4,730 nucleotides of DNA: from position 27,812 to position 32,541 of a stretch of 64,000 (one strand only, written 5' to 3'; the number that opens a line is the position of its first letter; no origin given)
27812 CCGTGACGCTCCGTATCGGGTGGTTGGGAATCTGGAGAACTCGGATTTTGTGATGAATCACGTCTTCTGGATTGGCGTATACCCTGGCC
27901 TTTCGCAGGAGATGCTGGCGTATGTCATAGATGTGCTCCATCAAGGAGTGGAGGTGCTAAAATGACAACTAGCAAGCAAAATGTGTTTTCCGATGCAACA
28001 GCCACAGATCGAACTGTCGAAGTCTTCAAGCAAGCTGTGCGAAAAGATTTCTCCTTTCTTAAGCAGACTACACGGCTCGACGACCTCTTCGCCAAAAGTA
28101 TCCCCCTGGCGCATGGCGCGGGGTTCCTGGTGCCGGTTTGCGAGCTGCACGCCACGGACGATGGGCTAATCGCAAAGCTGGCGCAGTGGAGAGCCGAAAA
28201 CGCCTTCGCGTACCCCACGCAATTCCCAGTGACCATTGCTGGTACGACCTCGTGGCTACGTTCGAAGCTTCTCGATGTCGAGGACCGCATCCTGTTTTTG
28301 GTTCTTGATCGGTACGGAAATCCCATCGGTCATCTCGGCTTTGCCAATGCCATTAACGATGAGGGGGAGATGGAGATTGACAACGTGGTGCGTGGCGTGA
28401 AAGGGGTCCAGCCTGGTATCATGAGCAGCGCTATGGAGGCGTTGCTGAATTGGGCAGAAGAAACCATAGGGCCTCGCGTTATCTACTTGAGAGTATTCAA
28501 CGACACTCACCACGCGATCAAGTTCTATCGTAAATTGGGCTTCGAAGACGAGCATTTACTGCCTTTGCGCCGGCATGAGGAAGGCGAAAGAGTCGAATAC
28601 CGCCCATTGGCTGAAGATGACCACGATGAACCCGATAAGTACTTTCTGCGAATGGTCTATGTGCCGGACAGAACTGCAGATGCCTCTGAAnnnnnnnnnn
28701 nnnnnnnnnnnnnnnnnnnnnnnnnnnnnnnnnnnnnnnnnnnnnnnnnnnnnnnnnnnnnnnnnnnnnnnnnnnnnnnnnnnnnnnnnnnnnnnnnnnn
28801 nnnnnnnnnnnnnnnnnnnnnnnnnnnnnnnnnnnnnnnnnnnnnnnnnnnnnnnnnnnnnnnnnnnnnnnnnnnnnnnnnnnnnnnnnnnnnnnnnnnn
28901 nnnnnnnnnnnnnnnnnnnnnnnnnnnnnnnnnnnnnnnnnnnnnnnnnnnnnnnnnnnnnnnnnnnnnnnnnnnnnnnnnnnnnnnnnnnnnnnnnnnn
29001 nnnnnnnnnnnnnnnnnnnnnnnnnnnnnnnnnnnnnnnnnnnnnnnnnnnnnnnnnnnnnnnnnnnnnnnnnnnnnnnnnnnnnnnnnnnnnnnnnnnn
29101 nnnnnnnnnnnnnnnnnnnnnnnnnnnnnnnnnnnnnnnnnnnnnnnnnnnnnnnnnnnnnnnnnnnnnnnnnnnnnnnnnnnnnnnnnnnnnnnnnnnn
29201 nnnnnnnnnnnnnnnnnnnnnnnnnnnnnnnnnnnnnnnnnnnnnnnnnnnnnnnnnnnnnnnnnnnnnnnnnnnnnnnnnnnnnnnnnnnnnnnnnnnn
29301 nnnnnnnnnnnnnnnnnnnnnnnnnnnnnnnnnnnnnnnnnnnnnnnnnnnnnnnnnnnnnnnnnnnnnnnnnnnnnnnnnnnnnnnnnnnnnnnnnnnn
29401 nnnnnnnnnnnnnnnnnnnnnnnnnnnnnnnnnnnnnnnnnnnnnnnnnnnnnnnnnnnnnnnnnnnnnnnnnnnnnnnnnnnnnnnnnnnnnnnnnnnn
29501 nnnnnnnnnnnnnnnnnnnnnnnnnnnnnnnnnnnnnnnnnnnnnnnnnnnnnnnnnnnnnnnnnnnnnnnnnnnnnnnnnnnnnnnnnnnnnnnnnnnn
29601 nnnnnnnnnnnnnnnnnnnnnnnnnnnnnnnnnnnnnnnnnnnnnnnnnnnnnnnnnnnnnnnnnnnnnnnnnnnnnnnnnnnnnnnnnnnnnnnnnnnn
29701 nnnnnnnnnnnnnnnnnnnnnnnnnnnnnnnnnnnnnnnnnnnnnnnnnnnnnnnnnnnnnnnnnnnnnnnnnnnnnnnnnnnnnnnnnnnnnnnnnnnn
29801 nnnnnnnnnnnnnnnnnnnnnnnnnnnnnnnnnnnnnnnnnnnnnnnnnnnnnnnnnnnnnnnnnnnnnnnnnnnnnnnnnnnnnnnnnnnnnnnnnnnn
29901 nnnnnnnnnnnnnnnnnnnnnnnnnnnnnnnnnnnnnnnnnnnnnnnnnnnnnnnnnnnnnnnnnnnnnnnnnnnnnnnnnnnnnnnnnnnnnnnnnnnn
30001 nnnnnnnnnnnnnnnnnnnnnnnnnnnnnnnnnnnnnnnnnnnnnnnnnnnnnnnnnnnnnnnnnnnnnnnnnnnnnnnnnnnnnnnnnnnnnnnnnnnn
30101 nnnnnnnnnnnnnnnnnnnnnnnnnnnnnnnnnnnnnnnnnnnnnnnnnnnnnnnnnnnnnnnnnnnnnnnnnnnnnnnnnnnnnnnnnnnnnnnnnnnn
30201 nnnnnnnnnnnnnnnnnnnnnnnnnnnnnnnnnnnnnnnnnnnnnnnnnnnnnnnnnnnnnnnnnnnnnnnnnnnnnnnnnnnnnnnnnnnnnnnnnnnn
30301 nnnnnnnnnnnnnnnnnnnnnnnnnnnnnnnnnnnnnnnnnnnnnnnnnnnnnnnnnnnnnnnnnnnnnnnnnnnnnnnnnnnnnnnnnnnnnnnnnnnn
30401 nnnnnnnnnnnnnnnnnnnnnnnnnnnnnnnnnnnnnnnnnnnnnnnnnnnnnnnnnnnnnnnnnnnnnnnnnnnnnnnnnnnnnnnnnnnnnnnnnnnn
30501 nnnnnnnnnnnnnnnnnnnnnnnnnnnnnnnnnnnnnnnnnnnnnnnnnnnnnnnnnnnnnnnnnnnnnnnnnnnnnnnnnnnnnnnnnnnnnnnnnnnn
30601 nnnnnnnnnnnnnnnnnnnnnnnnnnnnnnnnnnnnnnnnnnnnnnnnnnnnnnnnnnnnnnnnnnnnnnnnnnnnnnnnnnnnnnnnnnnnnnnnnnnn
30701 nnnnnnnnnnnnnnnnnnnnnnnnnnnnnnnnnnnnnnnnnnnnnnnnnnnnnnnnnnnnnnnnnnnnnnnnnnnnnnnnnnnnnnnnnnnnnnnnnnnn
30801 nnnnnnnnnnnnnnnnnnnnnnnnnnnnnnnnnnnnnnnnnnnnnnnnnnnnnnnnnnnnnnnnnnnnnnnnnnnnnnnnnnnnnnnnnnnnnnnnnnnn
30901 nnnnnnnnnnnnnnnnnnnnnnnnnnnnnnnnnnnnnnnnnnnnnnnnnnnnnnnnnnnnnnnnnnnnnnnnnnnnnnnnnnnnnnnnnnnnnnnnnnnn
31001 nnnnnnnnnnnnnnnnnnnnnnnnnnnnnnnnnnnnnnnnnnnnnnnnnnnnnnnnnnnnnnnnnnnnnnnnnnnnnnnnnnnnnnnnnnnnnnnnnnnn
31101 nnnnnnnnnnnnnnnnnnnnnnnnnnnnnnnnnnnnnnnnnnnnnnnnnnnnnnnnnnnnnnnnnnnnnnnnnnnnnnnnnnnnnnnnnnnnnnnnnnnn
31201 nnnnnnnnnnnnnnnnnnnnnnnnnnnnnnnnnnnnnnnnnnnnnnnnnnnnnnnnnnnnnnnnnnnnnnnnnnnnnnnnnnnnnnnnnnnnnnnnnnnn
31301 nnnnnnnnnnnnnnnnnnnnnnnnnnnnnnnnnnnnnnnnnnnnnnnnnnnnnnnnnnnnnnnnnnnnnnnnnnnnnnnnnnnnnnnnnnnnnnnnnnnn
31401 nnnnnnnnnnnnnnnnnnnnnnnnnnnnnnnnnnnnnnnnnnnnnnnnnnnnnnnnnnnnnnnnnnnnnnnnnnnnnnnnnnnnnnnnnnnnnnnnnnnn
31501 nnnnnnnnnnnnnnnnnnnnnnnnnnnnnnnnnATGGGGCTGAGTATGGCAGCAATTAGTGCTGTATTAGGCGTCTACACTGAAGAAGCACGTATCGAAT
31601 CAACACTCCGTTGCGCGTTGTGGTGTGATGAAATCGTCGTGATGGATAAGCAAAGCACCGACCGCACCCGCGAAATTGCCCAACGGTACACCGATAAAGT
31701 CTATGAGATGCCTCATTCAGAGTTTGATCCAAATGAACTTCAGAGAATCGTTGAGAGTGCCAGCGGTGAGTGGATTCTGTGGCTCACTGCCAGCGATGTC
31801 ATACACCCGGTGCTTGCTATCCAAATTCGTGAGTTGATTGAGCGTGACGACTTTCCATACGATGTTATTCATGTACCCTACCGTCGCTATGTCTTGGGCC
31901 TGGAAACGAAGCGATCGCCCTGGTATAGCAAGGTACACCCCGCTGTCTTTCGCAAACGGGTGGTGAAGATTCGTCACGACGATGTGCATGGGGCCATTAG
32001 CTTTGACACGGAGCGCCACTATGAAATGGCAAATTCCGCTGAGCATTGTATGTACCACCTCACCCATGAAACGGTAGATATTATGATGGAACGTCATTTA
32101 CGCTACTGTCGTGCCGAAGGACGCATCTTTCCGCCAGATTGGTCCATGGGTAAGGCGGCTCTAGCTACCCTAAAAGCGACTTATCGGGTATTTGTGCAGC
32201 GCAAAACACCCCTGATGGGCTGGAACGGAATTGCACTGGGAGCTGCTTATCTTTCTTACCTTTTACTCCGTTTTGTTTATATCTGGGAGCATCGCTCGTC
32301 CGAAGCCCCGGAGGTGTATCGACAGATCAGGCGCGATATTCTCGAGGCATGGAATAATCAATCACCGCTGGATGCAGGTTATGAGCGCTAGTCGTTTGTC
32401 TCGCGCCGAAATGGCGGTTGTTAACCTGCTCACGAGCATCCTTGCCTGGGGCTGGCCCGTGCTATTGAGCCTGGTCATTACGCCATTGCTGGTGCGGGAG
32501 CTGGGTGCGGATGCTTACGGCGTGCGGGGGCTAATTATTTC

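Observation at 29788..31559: Split transketolase embedded in the dideoxy-sugar operon: candidate two-carbon branching enzyme for a branched-chain sugar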

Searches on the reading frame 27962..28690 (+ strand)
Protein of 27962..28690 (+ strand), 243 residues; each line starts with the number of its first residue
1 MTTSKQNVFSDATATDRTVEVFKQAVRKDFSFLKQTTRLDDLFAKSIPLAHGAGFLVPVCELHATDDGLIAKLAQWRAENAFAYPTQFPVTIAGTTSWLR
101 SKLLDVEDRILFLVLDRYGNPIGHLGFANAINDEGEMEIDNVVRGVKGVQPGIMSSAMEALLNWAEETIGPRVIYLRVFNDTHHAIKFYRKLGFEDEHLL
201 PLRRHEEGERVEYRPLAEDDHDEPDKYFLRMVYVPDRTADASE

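Call 48: search_solved_structures(query=window:27962-28690:+, max_evalue=0.01)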
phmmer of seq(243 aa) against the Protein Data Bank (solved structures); distinct sequences matched with E-value up to 0.01: 1.
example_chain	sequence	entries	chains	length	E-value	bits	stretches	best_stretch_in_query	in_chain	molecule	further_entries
2vi7_A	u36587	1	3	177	0.0093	18.7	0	107-199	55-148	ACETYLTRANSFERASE PA1377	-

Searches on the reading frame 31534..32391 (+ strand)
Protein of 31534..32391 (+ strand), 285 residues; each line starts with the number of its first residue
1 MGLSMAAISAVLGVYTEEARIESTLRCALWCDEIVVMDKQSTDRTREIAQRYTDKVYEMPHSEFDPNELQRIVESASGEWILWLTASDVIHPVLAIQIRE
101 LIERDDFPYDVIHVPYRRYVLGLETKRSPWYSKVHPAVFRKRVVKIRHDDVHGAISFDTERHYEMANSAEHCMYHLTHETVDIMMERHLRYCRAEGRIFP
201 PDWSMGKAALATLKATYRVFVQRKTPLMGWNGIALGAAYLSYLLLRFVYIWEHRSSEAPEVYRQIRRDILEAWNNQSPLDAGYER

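Call 4: search_protein_families(library=pfam, proteins=[window:31534-32391:+])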
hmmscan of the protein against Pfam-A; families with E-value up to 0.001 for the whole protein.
window:31534-32391:+ (285 aa): 1 family
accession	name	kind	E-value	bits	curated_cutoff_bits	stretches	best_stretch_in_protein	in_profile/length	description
PF00535.33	Glycos_transf_2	-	3e-08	34.2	23.3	1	9-129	1-130/168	Glycosyl transferase family 2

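Call 5: search_protein_families(library=ncbifam, proteins=[window:31534-32391:+])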
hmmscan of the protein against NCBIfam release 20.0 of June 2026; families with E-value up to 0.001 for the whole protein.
window:31534-32391:+ (285 aa): 2 families
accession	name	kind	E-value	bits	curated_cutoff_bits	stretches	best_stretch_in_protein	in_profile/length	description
TIGR04283.1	glyco_like_mftF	equivalog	1.5e-05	24.7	182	1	8-104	1-99/221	TIGR04283 family arsenosugar biosynthesis glycosyltransferase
TIGR04195.1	S_glycosyl_SunS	equivalog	8.7e-05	21.5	350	1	8-87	59-141/421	SunS family peptide S-glycosyltransferase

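Call 56: search_protein_families(library=ncbifam, proteins=[window:31534-32391:+], max_evalue=1e-10)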
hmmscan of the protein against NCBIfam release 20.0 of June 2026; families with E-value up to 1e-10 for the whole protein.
window:31534-32391:+ (285 aa): 0 families
